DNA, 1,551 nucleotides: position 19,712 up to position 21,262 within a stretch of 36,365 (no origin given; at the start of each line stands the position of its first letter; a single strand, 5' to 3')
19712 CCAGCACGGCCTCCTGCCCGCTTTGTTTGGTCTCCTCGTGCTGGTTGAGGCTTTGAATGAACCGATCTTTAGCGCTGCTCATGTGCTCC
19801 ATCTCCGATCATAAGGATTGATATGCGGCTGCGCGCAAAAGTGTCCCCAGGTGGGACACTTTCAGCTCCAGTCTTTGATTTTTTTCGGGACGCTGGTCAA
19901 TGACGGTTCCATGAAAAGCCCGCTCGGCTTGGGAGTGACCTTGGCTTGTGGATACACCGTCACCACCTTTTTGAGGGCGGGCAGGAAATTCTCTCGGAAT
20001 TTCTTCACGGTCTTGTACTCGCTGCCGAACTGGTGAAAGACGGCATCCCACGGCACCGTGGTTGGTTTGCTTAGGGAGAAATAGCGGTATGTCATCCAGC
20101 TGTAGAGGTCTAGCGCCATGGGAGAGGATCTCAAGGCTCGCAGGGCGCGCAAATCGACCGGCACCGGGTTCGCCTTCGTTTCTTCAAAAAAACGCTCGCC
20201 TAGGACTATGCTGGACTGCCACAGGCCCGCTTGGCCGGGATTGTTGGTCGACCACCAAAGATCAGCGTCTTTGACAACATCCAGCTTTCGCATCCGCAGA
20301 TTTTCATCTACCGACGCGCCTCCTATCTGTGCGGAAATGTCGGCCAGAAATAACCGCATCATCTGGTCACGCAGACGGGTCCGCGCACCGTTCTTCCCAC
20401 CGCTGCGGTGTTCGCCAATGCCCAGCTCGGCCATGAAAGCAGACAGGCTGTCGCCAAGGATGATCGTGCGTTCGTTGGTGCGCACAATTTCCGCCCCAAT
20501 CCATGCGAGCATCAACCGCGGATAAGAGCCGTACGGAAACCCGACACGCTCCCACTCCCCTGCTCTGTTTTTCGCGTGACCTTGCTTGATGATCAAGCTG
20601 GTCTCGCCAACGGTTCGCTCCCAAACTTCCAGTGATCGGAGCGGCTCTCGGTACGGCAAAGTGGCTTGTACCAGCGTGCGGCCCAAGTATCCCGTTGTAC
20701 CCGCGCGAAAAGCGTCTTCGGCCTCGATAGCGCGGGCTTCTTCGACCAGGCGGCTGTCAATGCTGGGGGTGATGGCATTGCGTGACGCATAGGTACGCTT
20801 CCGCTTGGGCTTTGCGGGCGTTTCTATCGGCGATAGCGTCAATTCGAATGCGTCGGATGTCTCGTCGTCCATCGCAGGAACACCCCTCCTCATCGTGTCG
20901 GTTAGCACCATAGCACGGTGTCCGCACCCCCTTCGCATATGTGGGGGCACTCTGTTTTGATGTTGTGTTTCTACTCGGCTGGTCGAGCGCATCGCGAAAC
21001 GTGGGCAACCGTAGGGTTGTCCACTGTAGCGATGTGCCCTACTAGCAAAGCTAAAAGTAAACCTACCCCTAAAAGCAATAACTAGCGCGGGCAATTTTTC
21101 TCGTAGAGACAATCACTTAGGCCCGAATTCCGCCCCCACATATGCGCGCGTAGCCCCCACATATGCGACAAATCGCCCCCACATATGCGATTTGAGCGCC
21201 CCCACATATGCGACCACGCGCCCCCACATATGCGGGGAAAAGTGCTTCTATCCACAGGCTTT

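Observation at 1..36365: Integrase-less temperate myophage with its own plasmid replicon and partition system (phage-plasmid)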

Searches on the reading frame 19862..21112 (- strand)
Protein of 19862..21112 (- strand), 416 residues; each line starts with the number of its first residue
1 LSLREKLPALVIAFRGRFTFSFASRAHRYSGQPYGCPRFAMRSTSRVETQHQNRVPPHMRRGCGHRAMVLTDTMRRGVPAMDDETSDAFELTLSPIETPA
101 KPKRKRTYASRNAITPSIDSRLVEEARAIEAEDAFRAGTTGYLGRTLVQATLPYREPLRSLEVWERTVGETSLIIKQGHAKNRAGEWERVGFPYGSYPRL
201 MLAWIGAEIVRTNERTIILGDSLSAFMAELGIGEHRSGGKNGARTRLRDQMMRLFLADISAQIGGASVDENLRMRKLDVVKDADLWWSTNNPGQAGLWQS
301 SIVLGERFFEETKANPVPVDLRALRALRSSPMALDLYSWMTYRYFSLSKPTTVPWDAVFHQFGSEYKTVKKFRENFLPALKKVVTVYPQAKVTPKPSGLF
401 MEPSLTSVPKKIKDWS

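Call 8: search_protein_families(library=pfam, proteins=[window:19862-21112:-], max_evalue=0.01)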
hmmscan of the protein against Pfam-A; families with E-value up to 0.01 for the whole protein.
window:19862-21112:- (416 aa): 1 family
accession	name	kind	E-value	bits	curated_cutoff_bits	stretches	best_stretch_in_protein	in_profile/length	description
PF04796.18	RepA_C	-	4.9e-27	95.8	26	1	193-349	2-169/181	Plasmid encoded RepA protein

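Call 11: search_protein_families(library=phrogs, proteins=[window:19862-21112:-], max_evalue=0.001)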
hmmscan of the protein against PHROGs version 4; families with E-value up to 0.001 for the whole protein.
window:19862-21112:- (416 aa): 0 families

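Call 26: search_dna_similar(query=window:19865-20872:-, collection=plasmids, mode=protein, max_rows=40)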
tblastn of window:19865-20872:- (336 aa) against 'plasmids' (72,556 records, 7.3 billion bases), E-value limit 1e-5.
Records with a match: 1104; places in all: 1155; records where one place covers at least 80% of the query: 794.
Best place of each record, by identity: 80-90% 1; <60% 1103.
By first word of the organism name: Ralstonia 147; Xanthomonas 95; Klebsiella 85; Escherichia 84; Acetobacter 47; Candidatus 45; Enterobacter 37; Burkholderia 36; uncultured 36; Roseomonas 36; and 118 more.
By predicted mobility (MOB-suite, as given by PLSDB): conjugative 499; non-mobilizable 350; mobilizable 255.
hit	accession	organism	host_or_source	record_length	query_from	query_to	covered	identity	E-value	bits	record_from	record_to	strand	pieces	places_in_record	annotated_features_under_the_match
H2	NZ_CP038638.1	Cupriavidus oxalaticus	whole organism,sewage sludge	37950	1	335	100%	83.9%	0e+0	591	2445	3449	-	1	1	replication protein RepA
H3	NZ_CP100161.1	Burkholderia glumae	cell culture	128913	15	333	95%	54.3%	2e-104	343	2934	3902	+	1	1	replication protein RepA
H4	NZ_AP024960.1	Paraburkholderia terrae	-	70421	19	335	94%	54.4%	2e-109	357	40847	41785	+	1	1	replication protein RepA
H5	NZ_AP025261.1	Paraburkholderia terrae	-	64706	19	335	94%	54.4%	2e-109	357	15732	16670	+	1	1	replication protein RepA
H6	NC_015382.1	Burkholderia gladioli BSR3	-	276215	20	333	93%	54.9%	3e-104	342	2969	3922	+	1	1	replication protein RepA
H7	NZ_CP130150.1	Burkholderia glumae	Oryza sativa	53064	20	333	93%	54.9%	5e-104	341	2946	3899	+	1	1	replication protein RepA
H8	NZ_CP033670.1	Burkholderia glumae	bacterial cell,diseased rice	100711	20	333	93%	54.9%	5e-104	341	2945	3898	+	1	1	replication protein RepA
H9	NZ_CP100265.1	Burkholderia glumae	cell culture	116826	20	333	93%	54.9%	5e-104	341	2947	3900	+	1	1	replication protein RepA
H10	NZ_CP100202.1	Burkholderia glumae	cell culture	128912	20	333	93%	54.9%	5e-104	341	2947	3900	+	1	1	replication protein RepA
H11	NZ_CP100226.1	Burkholderia glumae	cell culture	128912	20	333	93%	54.9%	5e-104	341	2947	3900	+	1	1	replication protein RepA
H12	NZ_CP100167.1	Burkholderia glumae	cell culture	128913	20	333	93%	54.9%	5e-104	341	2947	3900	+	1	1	replication protein RepA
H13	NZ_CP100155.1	Burkholderia glumae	cell culture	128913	20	333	93%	54.9%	5e-104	341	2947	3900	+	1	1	replication protein RepA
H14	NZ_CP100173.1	Burkholderia glumae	cell culture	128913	20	333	93%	54.9%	5e-104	341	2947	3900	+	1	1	replication protein RepA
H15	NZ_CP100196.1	Burkholderia glumae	cell culture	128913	20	333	93%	54.9%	5e-104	341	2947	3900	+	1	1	replication protein RepA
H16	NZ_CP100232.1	Burkholderia glumae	cell culture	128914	20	333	93%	54.9%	5e-104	341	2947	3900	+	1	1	replication protein RepA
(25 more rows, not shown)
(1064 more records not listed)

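Call 27: search_dna_similar(query=window:19865-20872:-, collection=phages, mode=protein, max_rows=20)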
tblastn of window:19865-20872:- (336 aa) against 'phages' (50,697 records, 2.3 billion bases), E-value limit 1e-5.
Records with a match: 1; places in all: 1; records where one place covers at least 80% of the query: 0.
Best place of each record, by identity: <60% 1.
By first word of the organism name: Salmonella 1.
By host as written in the record: Salmonella enterica subsp. enterica serovar Kentucky 1.
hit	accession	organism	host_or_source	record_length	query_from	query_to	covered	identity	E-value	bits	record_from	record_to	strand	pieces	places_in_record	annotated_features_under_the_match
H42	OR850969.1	Salmonella phage S.Kent 1-2-1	Salmonella enterica subsp. enterica ...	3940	113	329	65%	35.3%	3e-32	132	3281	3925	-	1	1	record has no annotation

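Call 33: find_related_loci(query=window:19865-20872:-, collection=genome_contigs, flank=10000)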
Query window:19865-20872:- (336 aa) in genome_contigs; peptide patterns used: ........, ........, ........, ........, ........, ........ (x = any residue, [..] = any of these).
44 stretches matched a pattern, but none encodes a relative of the query by tblastn (E <= 1e-3).

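Call 34: find_related_loci(query=window:19865-20872:-, collection=viral_contigs, flank=10000)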
Query window:19865-20872:- (336 aa) in viral_contigs; peptide patterns used: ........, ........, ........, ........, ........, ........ (x = any residue, [..] = any of these).
20 stretches matched a pattern; 3 encode a relative of the query (tblastn E <= 1e-3); 3 distinct loci.
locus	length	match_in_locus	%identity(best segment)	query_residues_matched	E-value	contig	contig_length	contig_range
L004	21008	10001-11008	86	1-336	0e+0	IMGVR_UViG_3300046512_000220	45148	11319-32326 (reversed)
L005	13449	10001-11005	84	1-335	0e+0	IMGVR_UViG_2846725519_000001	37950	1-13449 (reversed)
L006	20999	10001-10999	80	1-335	0e+0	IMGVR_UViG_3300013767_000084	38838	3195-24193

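Call 36: find_encoding_contigs(protein=window:19865-20872:-, flank=10000, max_places=6)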
Protein window:19865-20872:- (336 aa): 4 contigs read that carry it; 2 places shown.
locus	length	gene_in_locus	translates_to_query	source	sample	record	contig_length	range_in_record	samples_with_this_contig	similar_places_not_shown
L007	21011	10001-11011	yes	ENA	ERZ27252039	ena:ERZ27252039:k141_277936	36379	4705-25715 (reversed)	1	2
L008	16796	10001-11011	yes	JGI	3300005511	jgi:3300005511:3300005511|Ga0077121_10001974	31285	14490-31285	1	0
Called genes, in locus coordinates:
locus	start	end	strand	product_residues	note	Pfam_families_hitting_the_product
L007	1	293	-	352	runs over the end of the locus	-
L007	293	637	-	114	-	-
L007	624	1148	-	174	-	PF06892:Phage_CP76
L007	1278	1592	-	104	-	PF01381:HTH_3, PF13560:HTH_31 (faint), PF15943:YdaS_toxin, PF14549:P22_Cro (faint)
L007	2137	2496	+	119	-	PF00717:Peptidase_S24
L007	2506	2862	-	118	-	-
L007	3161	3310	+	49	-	-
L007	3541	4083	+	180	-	-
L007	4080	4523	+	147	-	-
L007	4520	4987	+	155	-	-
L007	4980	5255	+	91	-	-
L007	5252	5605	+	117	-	-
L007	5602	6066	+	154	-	-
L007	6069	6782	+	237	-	-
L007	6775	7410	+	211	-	-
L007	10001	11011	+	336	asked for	PF04796:RepA_C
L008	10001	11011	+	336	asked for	PF04796:RepA_C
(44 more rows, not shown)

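Call 90: find_homologous_proteins(query=window:19865-20872:-, max_evalue=1e-60)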
Query window:19865-20872:- (336 aa): 366 proteins with E <= 1e-60 among 5163 candidates; the best 120 are listed.
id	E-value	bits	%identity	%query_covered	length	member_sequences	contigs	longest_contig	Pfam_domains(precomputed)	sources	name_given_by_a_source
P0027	7.9e-223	757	100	100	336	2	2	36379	PF04796.19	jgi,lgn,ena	-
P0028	6.3e-196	668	86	100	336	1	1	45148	PF04796.19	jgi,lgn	jgi:hypothetical protein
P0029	1.0e-187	641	84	100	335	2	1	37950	PF04796.19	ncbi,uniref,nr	ncbi:replication protein RepA [Cupriavidus oxalaticus]|uniref:RepA replicase n=1 Tax=Cupriavidus oxa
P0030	1.1e-181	621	81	99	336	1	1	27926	PF04796.19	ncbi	ncbi:replication protein RepA, partial [Cupriavidus necator]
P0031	1.4e-179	615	80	100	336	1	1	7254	PF04796.19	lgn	-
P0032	1.6e-178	611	80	100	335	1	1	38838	PF04796.19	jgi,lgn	-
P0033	1.3e-175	601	80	97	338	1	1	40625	PF04796.19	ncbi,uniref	ncbi:replication protein RepA [Cupriavidus basilensis]|uniref:replication protein RepA n=1 Tax=Cupri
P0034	6.8e-108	379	54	94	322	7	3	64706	PF04796.19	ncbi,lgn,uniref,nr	ncbi:replication protein RepA [Paraburkholderia terrae]|uniref:replication protein RepA n=1 Tax=Para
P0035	1.6e-106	374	55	94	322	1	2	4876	PF04796.19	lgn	-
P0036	3.5e-106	373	57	90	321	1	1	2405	PF04796.19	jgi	jgi:hypothetical protein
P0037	2.2e-105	371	56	93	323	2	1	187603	PF04796.19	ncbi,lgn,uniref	ncbi:RepA replicase [Burkholderia cepacia]|uniref:replication protein RepA n=1 Tax=Burkholderia cepa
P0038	1.0e-104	368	54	93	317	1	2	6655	PF04796.19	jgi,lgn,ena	-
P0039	1.2e-104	368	55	93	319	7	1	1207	PF04796.19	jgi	jgi:hypothetical protein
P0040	7.0e-104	366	54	94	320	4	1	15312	PF04796.19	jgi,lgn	jgi:hypothetical protein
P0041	2.2e-103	364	53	95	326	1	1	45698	PF04796.19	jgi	jgi:hypothetical protein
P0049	3.3e-100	354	55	90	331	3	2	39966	PF04796.19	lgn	-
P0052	1.2e-98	349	53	92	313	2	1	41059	PF04796.19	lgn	-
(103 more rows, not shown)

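Call 91: find_encoding_contigs(protein=P0033, flank=10000, max_places=1)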
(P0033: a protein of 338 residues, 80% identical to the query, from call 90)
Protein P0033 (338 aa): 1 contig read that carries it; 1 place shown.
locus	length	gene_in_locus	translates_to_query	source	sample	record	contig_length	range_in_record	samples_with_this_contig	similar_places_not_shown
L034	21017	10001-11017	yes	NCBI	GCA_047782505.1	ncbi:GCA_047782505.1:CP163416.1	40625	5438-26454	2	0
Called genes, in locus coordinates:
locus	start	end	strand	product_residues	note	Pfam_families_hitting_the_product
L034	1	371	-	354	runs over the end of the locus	-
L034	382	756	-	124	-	-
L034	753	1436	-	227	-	PF06892:Phage_CP76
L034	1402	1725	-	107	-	PF01381:HTH_3 (weak), PF15943:YdaS_toxin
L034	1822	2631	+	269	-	PF00717:Peptidase_S24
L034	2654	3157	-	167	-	-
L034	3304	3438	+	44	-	-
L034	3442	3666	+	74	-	-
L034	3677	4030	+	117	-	-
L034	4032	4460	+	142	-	-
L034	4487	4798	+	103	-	-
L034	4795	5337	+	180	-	-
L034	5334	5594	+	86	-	-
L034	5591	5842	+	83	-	-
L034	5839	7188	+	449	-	-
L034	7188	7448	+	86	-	-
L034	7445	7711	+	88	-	-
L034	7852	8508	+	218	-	PF01656:CbiA, PF09140:MipZ (faint), PF10609:ParA (faint), PF13614:AAA_31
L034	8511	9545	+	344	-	PF02195:ParB_N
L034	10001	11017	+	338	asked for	PF04796:RepA_C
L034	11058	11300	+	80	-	-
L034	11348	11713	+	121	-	-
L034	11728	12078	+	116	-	PF24720:DUF7673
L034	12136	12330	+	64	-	-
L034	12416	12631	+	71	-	PF03130:HEAT_PBS (faint), PF13646:HEAT_2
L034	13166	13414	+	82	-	-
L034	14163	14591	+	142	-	-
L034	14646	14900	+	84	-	PF05016:ParE_toxin (weak)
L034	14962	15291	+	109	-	PF01381:HTH_3, PF13560:HTH_31 (weak)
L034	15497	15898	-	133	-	-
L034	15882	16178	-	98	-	PF04550:Phage_holin_3_2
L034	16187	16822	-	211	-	PF00182:Glyco_hydro_19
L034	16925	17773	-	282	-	-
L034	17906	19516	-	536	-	PF09327:Phage_Tail_Tip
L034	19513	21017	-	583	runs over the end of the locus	PF24801:FNIII-A_GpJ, PF13550:Phage-tail_3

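Call 92: find_encoding_contigs(protein=P0049, flank=10000, max_places=1)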
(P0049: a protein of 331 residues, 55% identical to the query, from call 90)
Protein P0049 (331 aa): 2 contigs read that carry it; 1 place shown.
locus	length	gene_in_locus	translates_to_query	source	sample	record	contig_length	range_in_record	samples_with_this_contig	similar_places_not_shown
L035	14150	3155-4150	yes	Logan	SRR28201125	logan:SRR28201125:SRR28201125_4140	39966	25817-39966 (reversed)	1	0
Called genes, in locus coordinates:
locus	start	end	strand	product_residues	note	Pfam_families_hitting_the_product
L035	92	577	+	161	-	-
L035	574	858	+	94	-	-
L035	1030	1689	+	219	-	PF01656:CbiA, PF02374:ArsA_ATPase (faint), PF09140:MipZ (faint), PF10609:ParA (weak), PF13614:AAA_31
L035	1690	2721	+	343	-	PF02195:ParB_N, PF17762:HTH_ParB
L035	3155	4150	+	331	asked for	PF04796:RepA_C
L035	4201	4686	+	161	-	-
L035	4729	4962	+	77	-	-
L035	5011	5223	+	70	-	-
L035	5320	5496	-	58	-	-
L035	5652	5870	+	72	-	PF09954:DUF2188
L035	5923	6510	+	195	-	PF01068:DNA_ligase_A_M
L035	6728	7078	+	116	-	PF05016:ParE_toxin (faint)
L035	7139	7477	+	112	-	PF13744:HTH_37 (faint), PF01381:HTH_3, PF12844:HTH_19 (weak), PF13560:HTH_31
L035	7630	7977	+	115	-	PF03544:TonB_C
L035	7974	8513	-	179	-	PF10721:DUF2514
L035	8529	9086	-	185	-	PF00182:Glyco_hydro_19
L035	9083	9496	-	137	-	-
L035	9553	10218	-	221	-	-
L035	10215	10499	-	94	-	-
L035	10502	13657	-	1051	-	PF24801:FNIII-A_GpJ, PF13550:Phage-tail_3, PF09327:Phage_Tail_Tip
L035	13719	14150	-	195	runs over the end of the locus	PF06805:Lambda_tail_I (weak)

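Call 93: find_encoding_contigs(protein=P0052, flank=10000, max_places=1)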
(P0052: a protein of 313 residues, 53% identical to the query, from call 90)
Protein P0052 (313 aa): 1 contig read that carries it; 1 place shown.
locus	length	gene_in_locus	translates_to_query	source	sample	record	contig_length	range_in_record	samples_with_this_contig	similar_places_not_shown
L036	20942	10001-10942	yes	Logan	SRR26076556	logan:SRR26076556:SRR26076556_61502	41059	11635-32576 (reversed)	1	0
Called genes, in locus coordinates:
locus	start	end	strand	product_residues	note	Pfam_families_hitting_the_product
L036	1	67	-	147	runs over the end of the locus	-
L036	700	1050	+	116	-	-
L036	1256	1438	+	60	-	-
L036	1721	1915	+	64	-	-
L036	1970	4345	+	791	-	PF05272:VapE-like_dom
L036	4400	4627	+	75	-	PF24751:DUF7696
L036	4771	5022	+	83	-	-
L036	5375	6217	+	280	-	-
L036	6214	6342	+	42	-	-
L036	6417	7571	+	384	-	PF09511:RNA_lig_T4_1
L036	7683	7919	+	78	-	-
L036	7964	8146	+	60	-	-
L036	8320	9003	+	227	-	PF01656:CbiA, PF07015:VirC1 (weak), PF09140:MipZ, PF10609:ParA (weak), PF13614:AAA_31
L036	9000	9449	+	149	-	-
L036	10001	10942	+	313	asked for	PF04796:RepA_C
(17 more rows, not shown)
